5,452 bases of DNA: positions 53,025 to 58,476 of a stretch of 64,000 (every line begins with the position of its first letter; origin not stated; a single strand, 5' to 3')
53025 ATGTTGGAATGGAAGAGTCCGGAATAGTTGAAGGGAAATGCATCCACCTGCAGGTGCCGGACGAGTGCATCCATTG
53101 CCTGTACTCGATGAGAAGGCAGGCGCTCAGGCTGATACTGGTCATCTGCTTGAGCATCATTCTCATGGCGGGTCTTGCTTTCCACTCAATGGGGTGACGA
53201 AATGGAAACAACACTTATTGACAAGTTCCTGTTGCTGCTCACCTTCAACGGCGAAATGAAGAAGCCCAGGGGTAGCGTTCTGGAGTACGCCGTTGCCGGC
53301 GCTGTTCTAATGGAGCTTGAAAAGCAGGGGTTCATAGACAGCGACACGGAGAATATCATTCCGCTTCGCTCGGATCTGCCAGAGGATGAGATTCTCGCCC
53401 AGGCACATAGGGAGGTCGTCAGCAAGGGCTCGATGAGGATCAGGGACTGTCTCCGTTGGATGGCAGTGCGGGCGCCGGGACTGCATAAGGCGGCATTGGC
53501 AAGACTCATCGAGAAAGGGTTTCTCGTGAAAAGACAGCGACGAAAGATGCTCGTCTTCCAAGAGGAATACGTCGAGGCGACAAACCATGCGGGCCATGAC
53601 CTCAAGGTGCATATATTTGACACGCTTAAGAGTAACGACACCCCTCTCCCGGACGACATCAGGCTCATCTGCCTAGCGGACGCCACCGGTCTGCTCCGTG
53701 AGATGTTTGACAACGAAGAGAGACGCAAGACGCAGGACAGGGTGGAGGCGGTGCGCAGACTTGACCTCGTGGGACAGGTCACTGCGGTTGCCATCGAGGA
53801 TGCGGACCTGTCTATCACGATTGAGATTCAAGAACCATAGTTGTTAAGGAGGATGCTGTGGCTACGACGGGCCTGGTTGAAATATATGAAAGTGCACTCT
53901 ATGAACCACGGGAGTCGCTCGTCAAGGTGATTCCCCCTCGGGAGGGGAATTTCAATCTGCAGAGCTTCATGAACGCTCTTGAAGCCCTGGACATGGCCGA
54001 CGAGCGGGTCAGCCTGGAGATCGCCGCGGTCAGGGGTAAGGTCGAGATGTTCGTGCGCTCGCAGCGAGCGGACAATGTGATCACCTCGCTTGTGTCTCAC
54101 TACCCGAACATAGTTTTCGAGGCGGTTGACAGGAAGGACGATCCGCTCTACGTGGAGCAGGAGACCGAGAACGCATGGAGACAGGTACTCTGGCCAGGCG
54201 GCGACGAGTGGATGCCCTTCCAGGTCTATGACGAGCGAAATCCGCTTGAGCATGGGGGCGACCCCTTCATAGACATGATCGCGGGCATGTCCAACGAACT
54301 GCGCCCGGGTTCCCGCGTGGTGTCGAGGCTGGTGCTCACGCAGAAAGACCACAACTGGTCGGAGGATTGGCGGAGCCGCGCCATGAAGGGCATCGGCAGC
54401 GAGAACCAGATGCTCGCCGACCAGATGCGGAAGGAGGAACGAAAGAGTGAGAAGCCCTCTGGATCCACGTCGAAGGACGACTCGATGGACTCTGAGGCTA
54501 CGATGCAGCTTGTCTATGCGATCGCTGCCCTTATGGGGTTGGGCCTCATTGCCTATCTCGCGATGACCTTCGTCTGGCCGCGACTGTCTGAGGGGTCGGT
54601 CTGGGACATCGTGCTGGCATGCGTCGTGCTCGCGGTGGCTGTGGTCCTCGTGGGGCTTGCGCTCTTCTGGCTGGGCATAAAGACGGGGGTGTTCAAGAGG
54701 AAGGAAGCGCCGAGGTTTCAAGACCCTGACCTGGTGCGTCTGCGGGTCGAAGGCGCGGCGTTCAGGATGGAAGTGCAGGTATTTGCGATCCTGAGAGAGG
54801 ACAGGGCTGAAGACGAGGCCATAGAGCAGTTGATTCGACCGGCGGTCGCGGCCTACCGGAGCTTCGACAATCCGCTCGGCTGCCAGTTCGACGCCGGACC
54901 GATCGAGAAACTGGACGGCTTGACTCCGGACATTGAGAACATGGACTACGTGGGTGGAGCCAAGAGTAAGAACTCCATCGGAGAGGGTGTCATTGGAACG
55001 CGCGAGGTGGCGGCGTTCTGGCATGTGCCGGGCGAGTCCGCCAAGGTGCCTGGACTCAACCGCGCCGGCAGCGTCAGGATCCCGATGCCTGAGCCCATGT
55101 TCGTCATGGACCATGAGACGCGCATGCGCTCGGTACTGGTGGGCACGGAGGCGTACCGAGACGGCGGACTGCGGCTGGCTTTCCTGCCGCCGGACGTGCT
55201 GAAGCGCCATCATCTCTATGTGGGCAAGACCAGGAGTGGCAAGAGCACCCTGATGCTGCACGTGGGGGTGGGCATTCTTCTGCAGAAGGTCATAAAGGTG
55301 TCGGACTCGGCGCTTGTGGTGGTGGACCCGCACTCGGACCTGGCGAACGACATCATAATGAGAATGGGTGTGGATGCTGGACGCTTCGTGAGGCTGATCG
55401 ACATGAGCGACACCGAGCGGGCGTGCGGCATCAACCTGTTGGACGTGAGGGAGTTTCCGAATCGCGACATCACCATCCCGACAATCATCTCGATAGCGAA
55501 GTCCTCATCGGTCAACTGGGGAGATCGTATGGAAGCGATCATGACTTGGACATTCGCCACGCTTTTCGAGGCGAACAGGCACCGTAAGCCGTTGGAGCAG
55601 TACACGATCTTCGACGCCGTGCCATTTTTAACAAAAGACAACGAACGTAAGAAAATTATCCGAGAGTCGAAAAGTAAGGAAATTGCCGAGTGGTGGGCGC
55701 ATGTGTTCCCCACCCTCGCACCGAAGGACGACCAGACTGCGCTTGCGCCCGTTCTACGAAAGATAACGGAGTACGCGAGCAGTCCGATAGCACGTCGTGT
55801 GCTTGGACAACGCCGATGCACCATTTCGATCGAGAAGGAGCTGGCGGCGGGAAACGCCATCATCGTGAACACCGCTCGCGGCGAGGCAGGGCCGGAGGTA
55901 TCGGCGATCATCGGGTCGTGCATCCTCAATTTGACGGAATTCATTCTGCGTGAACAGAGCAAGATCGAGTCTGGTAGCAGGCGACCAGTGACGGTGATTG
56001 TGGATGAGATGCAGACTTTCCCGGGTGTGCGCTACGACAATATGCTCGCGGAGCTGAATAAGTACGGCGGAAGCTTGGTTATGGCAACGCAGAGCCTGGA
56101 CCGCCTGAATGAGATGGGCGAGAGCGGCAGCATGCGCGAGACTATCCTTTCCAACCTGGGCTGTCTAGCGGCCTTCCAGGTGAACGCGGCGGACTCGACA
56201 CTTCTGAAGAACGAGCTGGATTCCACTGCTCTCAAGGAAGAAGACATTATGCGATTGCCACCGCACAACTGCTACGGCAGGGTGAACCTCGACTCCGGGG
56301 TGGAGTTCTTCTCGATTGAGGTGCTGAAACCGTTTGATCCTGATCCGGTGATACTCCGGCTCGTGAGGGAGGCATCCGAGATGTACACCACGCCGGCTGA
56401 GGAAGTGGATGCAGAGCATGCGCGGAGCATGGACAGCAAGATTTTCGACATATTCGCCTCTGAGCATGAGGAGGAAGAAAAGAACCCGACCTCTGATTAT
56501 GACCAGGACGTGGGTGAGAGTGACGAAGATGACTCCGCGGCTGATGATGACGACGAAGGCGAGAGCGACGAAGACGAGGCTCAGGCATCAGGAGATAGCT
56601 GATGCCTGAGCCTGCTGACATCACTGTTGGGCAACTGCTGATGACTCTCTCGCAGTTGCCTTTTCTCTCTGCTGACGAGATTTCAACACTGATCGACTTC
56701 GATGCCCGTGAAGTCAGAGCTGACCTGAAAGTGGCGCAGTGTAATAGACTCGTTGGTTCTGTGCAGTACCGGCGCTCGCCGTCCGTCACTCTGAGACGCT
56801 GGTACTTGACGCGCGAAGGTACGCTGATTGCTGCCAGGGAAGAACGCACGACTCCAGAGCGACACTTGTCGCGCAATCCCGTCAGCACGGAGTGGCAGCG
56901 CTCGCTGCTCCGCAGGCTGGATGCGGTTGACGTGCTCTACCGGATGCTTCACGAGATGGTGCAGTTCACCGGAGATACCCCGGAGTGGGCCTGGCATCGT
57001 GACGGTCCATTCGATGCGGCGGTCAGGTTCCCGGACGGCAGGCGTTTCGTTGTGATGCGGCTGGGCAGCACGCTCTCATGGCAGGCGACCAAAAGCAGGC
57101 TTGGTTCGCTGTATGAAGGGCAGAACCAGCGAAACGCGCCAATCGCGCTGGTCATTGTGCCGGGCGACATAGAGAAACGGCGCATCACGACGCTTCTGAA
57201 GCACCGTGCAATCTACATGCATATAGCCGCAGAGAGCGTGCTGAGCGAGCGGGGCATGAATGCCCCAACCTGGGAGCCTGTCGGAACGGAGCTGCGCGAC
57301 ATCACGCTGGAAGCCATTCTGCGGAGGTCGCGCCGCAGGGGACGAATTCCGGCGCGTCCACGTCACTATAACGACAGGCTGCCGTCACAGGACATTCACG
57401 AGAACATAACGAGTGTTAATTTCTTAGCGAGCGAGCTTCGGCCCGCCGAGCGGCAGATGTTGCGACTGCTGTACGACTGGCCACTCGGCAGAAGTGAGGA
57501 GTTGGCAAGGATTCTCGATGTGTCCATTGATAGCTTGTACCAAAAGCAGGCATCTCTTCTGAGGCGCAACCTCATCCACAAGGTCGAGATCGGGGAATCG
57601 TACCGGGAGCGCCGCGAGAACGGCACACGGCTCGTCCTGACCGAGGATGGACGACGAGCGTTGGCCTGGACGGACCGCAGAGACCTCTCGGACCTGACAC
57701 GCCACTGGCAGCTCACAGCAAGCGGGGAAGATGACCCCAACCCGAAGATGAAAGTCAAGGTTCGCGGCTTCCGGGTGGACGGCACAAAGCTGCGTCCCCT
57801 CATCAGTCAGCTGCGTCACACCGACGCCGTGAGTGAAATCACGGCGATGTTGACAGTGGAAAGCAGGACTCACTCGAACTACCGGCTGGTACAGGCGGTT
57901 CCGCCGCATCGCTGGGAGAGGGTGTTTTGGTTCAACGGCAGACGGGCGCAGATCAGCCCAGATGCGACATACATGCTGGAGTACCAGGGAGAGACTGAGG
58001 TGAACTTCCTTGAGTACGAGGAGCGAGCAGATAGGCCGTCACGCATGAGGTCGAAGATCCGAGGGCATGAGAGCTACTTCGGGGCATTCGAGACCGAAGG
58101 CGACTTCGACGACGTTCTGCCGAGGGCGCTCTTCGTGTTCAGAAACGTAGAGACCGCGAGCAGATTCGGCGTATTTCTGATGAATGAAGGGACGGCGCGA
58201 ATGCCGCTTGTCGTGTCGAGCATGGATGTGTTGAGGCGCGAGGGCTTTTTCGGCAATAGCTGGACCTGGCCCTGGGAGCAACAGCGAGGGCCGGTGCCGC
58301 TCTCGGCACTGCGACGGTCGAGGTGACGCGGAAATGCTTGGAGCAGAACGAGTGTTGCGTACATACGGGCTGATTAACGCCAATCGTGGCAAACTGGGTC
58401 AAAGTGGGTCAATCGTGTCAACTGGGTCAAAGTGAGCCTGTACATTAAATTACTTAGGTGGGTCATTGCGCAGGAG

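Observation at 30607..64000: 33-kb single-strand conjugation/T4SS-like locus in which only a handful of genes are recognisable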

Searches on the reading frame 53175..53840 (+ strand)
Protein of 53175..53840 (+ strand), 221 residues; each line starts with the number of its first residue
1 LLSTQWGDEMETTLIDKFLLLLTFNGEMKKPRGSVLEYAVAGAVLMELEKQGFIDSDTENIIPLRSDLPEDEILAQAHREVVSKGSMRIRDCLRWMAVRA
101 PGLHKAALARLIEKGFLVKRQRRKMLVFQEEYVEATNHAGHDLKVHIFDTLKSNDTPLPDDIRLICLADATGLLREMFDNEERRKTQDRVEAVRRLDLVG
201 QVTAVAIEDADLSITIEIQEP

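Call 6: search_protein_families(library=pfam, max_evalue=0.01, proteins=[window:53175-53840:+])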
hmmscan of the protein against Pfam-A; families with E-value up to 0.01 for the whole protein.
window:53175-53840:+ (221 aa): 1 family
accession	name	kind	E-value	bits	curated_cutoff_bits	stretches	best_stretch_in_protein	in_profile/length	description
PF05719.16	GPP34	-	1.9e-27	97.1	29.1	1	19-207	5-198/201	Golgi phosphoprotein 3 (GPP34)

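Call 90: search_protein_families(library=ncbifam, max_evalue=0.01, proteins=[window:53202-53840:+])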
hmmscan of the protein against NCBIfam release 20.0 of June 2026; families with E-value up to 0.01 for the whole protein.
window:53202-53840:+ (212 aa): 0 families

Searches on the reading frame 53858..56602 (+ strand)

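Call 6: search_protein_families(library=pfam, max_evalue=0.01, proteins=[window:53858-56602:+])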
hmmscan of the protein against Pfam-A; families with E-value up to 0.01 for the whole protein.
window:53858-56602:+ (914 aa): 3 families
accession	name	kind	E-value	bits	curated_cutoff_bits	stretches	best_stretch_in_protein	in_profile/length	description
PF02534.20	T4SS-DNA_transf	-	3e-06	26.8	20.1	0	697-787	290-382/468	Type IV secretory system Conjugative DNA transfer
PF12696.13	TraG-D_C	-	0.00031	21.1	22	1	710-779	1-70/126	TraM recognition site of TraD and TraG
PF10412.15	TrwB_AAD_bind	-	0.0011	18.4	20.5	1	685-815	223-346/387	Type IV secretion-system coupling protein DNA-binding domain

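Call 90: search_protein_families(library=ncbifam, max_evalue=0.01, proteins=[window:53858-56602:+])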
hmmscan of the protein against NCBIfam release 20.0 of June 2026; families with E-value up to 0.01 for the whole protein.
window:53858-56602:+ (914 aa): 2 families
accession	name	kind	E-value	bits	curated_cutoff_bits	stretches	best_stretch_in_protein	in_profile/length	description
TIGR02759.1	TraD_Ftype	equivalog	0.0024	16.7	521.35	1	704-777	402-475/566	type IV conjugative transfer system coupling protein TraD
TIGR03743.1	SXT_TraD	subfamily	0.003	16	366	0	442-495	168-215/636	conjugative transfer system coupling protein TraD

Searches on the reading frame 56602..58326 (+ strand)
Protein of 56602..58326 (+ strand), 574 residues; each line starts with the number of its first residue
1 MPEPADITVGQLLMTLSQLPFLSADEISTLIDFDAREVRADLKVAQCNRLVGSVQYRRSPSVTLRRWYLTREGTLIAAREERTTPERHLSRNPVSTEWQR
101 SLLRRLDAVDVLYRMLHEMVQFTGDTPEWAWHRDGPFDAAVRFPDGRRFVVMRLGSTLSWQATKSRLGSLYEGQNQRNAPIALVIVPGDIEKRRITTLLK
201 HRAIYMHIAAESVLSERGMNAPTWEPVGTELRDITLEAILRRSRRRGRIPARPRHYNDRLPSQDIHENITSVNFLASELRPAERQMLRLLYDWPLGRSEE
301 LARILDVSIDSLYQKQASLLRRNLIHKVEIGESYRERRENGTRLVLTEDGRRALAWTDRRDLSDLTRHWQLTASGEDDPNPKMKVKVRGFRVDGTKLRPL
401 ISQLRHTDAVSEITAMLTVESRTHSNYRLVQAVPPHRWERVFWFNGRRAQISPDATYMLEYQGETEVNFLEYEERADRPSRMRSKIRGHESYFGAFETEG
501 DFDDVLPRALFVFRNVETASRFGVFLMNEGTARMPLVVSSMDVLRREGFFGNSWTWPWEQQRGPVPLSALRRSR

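Call 6: search_protein_families(library=pfam, max_evalue=0.01, proteins=[window:56602-58326:+])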
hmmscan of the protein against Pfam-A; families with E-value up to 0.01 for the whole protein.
window:56602-58326:+ (574 aa): 1 family
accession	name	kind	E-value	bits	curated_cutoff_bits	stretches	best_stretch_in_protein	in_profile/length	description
PF13814.12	Replic_Relax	-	5.5e-09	36.8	25.3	1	366-494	57-177/191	Replication-relaxation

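Call 25: search_protein_families(library=ncbifam, max_evalue=0.01, proteins=[window:56602-58326:+])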
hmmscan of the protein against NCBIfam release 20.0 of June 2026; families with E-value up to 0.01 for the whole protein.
window:56602-58326:+ (574 aa): 0 families
